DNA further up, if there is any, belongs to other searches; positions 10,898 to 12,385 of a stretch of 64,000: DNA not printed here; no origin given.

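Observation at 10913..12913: Split OLD-like module (AAA_21 ATPase + DUF4276 TOPRIM-like protein) inserted between fba and the cell-wall gene block; candidate antiphage defence system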

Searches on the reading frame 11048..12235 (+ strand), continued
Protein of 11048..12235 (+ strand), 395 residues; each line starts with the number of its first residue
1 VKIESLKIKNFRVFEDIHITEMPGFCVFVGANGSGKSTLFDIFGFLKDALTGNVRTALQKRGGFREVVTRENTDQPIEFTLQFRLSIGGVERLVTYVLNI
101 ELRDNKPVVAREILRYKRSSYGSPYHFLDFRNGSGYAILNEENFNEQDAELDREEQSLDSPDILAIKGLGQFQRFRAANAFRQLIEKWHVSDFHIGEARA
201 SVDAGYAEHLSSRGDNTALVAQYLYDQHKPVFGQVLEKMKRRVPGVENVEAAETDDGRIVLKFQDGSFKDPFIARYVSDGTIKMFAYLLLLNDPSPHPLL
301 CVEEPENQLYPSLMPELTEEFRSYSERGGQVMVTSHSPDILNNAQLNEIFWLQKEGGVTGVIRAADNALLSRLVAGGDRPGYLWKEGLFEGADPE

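Call 60: search_protein_families(library=pfam, proteins=[L169:347-2731:-, L169:5384-5992:+, L169:7839-8864:+, L169:8983-9864:-, L169:11598-12698:-, L168:161-1183:+, L168:4697-5629:+, L168:5630-6298:+, L168:6787-7617:-, L168:3518-4126:-], max_evalue=0.0001)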
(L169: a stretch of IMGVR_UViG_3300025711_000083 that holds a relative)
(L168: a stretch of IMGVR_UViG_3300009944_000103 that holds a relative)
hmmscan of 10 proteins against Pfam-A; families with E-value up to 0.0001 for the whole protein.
L169:347-2731:- (794 aa): 2 families
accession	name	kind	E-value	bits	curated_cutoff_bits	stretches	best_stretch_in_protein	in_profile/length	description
PF05840.19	Phage_GPA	-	3.3e-125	417.8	31.4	1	189-510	2-321/321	Bacteriophage replication gene A protein (GPA)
PF23343.2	REP_ORF2-G2P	-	4.2e-06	27.4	27.8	1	405-506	13-98/99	Replication-associated protein ORF2/G2P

L169:5384-5992:+ (202 aa): 2 families
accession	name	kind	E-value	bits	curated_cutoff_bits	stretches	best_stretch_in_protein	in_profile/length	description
PF07022.19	Phage_CI_repr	-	2.8e-32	111.3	22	1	20-82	1-63/65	Bacteriophage CI repressor helix-turn-helix domain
PF16452.10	Phage_CI_C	-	1.4e-26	93.1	27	1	96-191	4-99/101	Bacteriophage CI repressor C-terminal domain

L169:7839-8864:+ (341 aa): 2 families
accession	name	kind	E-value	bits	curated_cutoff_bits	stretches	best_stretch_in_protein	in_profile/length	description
PF24624.1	Int_N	-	6.5e-31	107.5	27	1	57-165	1-99/100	Phage integrase, N-terminal domain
PF00589.27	Phage_integrase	-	6.8e-22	78.5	27.1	2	280-321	129-170/172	Phage integrase family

L169:8983-9864:- (293 aa): 1 family
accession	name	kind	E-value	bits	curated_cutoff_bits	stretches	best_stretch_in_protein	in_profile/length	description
PF16872.10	putAbiC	-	4.9e-09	37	22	1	149-230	4-78/80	Putative phage abortive infection protein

L169:11598-12698:- (366 aa): 1 family
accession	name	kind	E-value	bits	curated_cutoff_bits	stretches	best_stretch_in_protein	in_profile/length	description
PF05954.17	Phage_GPD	-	3.9e-24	85.8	30.1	1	96-345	61-302/305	Phage tail baseplate hub (GPD)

L168:161-1183:+ (340 aa): 1 family
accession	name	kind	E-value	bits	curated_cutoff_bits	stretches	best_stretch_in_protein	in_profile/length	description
PF00589.27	Phage_integrase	-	2.1e-22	80.1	27.1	2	271-332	108-170/172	Phage integrase family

L168:4697-5629:+ (310 aa): 0 families

L168:5630-6298:+ (222 aa): 0 families

L168:6787-7617:- (276 aa): 4 families
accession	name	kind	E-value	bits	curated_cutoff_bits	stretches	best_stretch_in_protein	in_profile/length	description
PF00717.28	Peptidase_S24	-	8.8e-18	64.5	23.3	1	179-267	28-115/116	Peptidase S24-like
PF01381.28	HTH_3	-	1.3e-12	48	23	1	7-60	1-55/55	Helix-turn-helix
PF12844.13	HTH_19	-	1.2e-08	35.1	30.2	1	6-65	3-63/64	Helix-turn-helix domain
PF13560.12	HTH_31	-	2e-08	34.9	27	1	5-56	4-57/64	Helix-turn-helix domain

L168:3518-4126:- (202 aa): 1 family
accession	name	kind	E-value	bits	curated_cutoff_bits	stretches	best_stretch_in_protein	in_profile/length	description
PF13392.12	HNH_3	-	2.8e-16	59.3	24.8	1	123-166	2-45/46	HNH endonuclease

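Call 62: predict_structure(alignment_id=A2)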
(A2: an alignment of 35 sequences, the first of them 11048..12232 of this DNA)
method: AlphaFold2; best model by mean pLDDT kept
length: 395 residues; sequences in the alignment: 35
mean_pLDDT: 80.7   pTM: 0.82
mean pLDDT of the five models: 80.7, 80.5, 76.4, 76.0, 75.1
residues with pLDDT >= 90: 153; 70-90: 151; 50-70: 67; < 50: 24
segments of 3 or more residues with pLDDT < 50: 194-210, 266-268, 273-275
pLDDT, mean of each block of 10 residues (from residue 1): 92 95 93 78 92 95 93 94 85 93 95 83 72 88 70 87 87 77 76 45 39 63 80 86 71 66 52 55 78 80 75 85 89 89 95 89 95 96 88 56
secondary structure, 60 per line:
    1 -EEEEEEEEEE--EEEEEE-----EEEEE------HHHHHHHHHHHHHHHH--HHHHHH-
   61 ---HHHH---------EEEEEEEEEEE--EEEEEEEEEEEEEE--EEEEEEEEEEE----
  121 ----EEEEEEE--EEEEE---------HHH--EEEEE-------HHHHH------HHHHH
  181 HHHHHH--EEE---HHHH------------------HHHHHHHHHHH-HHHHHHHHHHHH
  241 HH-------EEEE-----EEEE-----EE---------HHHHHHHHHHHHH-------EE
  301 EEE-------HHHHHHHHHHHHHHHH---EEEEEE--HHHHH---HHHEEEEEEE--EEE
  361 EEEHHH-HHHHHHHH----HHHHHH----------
elements in order: E2-11 E14-19 E25-29 H36-51 H54-59 H64-67 E77-87 E90-103 E106-116 E125-131 E134-138 E153-157 H165-169 H176-186 E189-191 H195-198 H217-227 H229-242 E250-253 E259-262 H279-291 E299-303 H311-326 E330-335 H338-342 E349-355 E358-363 H368-375 H380-385
